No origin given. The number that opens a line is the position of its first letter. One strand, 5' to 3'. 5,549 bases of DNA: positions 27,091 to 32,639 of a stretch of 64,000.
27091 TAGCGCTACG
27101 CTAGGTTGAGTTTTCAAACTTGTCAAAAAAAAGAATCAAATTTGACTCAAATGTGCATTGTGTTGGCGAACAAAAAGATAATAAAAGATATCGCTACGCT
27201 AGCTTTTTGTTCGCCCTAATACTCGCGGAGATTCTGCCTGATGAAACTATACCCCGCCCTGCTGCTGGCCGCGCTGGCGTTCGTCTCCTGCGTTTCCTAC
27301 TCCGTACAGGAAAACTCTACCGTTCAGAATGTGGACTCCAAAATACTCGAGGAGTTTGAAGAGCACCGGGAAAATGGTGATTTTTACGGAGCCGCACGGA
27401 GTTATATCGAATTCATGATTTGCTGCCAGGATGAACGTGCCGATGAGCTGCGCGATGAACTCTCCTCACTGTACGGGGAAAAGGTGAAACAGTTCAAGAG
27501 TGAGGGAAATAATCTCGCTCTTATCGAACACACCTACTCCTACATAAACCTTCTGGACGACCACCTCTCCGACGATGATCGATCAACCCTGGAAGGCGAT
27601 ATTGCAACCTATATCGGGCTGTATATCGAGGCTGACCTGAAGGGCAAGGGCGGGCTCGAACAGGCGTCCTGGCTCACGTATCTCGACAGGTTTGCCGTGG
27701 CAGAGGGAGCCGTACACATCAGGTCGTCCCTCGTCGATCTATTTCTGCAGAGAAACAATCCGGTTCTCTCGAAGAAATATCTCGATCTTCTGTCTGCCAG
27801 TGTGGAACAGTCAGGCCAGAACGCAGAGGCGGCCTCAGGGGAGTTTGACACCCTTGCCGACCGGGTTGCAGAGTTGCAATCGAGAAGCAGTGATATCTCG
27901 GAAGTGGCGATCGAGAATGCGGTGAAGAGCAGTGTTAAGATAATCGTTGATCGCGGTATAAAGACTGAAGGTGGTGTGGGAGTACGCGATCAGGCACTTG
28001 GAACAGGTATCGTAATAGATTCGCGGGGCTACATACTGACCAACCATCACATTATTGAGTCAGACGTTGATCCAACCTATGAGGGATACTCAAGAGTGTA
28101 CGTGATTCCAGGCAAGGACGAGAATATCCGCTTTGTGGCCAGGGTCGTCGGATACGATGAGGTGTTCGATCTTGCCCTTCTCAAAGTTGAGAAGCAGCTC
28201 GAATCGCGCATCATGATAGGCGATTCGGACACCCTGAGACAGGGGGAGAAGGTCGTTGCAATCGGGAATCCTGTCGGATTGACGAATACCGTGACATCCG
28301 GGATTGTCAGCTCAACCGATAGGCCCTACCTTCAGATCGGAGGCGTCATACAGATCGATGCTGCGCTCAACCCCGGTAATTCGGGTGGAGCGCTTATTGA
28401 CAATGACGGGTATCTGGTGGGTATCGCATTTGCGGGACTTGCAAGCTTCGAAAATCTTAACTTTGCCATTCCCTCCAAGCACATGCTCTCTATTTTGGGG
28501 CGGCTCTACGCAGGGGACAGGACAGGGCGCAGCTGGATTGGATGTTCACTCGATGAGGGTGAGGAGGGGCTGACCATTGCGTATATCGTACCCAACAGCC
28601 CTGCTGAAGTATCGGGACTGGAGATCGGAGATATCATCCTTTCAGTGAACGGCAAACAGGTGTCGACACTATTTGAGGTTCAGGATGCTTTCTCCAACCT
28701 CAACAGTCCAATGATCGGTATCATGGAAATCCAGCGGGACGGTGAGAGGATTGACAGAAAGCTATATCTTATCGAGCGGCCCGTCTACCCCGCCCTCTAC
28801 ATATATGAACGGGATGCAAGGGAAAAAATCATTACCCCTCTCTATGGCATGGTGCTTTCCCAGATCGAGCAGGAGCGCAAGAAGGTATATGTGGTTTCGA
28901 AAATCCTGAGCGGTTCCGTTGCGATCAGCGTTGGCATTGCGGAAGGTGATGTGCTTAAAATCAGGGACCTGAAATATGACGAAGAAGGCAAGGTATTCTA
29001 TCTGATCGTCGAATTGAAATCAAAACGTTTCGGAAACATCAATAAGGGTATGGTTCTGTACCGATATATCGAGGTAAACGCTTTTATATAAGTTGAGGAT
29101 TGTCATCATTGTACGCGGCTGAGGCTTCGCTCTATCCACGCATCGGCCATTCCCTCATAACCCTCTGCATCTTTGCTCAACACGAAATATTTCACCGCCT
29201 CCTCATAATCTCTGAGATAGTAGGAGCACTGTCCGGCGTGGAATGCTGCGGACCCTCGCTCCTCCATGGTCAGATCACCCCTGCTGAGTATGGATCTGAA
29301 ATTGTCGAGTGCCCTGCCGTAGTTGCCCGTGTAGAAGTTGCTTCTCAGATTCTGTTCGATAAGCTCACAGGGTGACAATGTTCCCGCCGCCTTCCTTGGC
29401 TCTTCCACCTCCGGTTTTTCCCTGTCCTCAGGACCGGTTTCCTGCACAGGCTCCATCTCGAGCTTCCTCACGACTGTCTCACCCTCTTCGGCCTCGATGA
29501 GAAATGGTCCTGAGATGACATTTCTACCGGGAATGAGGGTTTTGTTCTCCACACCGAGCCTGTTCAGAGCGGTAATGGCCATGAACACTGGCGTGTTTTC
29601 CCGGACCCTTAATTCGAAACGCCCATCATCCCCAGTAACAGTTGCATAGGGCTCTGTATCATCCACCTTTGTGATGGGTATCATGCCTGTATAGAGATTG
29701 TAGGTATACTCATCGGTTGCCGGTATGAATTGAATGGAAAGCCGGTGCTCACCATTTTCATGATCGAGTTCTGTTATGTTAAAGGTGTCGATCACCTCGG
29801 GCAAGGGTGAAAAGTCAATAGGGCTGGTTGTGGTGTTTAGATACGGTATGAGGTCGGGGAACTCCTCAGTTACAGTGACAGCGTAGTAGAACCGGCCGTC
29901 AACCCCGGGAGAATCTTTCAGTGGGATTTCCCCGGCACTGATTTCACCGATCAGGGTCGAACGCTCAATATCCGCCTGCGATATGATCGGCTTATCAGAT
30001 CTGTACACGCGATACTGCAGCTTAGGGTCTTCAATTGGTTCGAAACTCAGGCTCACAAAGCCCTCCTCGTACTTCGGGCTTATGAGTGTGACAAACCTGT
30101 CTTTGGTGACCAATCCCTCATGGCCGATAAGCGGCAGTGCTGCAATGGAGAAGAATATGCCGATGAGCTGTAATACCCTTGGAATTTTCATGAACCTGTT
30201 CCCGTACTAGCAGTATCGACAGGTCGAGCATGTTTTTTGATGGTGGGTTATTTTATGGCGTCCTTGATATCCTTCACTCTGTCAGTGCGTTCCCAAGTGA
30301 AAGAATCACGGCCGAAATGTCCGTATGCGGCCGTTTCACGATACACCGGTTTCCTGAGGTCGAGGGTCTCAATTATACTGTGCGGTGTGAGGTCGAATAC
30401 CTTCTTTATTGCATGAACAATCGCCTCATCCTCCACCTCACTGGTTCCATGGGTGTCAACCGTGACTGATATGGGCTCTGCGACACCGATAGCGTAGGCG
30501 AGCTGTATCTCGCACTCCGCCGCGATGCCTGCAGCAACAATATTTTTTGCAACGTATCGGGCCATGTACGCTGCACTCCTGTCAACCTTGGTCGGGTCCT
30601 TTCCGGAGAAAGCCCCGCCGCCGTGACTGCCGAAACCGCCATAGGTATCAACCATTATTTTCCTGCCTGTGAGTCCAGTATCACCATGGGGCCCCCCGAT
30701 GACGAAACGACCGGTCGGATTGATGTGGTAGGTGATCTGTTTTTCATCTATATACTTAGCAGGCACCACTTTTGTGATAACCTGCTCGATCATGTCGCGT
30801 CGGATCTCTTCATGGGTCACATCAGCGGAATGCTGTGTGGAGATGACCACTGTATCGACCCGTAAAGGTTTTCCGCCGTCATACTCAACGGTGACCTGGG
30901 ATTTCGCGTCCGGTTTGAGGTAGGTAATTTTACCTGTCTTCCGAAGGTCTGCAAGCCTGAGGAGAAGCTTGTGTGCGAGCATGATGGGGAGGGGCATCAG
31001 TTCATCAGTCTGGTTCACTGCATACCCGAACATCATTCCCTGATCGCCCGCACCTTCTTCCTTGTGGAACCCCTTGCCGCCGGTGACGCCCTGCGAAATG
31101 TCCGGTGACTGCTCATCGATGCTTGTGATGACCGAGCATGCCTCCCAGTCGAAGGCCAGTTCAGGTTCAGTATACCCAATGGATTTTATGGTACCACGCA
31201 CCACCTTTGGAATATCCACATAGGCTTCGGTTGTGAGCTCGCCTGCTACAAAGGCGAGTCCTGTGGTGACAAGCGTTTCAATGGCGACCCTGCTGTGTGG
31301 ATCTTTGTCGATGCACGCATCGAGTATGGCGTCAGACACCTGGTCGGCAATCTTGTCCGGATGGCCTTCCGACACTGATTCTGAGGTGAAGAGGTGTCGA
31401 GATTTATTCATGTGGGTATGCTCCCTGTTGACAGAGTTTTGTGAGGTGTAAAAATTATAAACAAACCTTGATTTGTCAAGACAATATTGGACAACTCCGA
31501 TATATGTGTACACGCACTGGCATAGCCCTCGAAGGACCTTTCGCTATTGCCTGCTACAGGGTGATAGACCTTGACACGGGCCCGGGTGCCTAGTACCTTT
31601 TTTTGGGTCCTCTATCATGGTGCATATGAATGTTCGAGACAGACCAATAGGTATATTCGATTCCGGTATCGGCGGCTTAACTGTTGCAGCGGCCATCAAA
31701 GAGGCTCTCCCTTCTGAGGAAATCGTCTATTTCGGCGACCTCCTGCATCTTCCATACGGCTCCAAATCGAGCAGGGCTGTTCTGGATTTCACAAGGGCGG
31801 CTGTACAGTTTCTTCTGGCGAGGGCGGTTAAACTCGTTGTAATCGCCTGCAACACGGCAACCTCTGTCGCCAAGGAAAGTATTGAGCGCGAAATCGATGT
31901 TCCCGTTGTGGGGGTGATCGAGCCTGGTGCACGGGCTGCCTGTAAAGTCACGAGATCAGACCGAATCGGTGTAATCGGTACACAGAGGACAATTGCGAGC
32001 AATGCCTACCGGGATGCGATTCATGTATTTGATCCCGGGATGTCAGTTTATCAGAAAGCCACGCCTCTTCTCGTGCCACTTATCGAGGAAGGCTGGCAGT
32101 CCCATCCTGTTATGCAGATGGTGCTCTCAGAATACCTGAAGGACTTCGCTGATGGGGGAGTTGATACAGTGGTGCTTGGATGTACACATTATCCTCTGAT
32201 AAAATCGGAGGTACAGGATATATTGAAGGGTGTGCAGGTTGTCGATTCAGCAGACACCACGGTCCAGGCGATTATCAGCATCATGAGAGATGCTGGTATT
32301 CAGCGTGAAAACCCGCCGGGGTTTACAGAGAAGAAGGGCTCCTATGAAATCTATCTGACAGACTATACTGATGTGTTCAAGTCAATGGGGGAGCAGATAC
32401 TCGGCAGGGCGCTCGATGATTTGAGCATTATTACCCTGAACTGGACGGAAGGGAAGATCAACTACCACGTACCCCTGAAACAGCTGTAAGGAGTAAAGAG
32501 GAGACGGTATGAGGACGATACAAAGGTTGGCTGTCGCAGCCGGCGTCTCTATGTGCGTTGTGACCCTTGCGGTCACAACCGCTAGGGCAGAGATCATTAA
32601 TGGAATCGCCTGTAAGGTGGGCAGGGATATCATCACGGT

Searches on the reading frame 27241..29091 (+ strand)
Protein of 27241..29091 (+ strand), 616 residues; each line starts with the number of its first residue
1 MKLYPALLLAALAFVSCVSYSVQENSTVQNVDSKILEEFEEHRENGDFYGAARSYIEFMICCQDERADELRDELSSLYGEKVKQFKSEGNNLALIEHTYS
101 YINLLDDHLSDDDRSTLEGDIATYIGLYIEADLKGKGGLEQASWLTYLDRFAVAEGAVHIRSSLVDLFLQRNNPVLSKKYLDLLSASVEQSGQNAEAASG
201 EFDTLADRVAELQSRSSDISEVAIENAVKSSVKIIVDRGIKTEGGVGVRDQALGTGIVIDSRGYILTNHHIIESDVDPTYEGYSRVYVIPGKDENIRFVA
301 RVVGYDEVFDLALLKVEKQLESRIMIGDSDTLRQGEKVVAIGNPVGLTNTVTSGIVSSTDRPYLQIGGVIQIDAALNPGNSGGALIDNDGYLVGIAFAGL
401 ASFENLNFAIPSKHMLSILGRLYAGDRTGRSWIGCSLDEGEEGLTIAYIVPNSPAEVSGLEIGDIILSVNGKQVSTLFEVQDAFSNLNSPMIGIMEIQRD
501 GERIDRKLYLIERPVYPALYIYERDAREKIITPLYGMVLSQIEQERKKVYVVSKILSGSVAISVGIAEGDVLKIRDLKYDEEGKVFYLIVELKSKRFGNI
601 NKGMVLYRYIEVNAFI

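Call 23: search_protein_families(library=pfam, proteins=[window:27241-29091:+], max_evalue=0.00001)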
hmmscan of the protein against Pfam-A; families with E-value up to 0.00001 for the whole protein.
window:27241-29091:+ (616 aa): 5 families
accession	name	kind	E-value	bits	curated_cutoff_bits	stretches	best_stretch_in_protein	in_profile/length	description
PF13365.12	Trypsin_2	-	1.3e-29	104.2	27.6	1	254-395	1-144/144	Trypsin-like peptidase domain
PF00089.32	Trypsin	-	2e-13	51.1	20.6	1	251-413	24-214/220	Trypsin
PF00595.29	PDZ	-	5.6e-13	49.5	23.2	1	428-477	7-60/81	PDZ domain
PF17820.7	PDZ_6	-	2.9e-11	43.4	27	1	446-485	2-41/54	PDZ domain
PF13180.12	PDZ_2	-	3.6e-10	40.4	27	1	433-503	3-73/80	PDZ domain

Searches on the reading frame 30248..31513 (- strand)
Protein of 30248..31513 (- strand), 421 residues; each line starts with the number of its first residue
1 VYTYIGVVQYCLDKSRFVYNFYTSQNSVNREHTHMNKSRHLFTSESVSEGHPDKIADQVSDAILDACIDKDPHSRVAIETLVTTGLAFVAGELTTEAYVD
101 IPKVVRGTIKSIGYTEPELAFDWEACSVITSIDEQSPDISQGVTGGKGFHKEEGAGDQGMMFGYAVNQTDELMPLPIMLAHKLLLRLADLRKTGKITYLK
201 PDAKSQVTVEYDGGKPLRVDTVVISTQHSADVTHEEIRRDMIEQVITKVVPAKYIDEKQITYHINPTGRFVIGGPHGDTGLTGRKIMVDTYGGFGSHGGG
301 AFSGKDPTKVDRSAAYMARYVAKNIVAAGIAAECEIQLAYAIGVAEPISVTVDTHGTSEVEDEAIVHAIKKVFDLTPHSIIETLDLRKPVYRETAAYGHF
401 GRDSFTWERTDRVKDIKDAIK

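Call 23: search_protein_families(library=pfam, proteins=[window:30248-31513:-], max_evalue=0.00001)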
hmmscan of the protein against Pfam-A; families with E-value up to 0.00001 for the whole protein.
window:30248-31513:- (421 aa): 3 families
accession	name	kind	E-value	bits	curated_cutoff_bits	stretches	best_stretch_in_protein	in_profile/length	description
PF02773.21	S-AdoMet_synt_C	-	6.7e-70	233.8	25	1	272-409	1-138/138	S-adenosylmethionine synthetase, C-terminal domain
PF02772.21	S-AdoMet_synt_M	-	5.3e-51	172.2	29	1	152-270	1-120/120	S-adenosylmethionine synthetase, central domain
PF00438.25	S-AdoMet_synt_N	-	4.9e-44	149.3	33.1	1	40-137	2-99/99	S-adenosylmethionine synthetase, N-terminal domain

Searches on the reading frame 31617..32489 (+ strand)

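Call 24: search_protein_families(library=pfam, proteins=[window:31617-32489:+], max_evalue=0.00001)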
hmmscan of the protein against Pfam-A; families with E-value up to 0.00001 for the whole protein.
window:31617-32489:+ (290 aa): 1 family
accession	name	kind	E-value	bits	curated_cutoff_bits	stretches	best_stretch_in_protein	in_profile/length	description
PF01177.27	Asp_Glu_race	-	4.9e-25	89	31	1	25-218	18-210/211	Asp/Glu/Hydantoin racemase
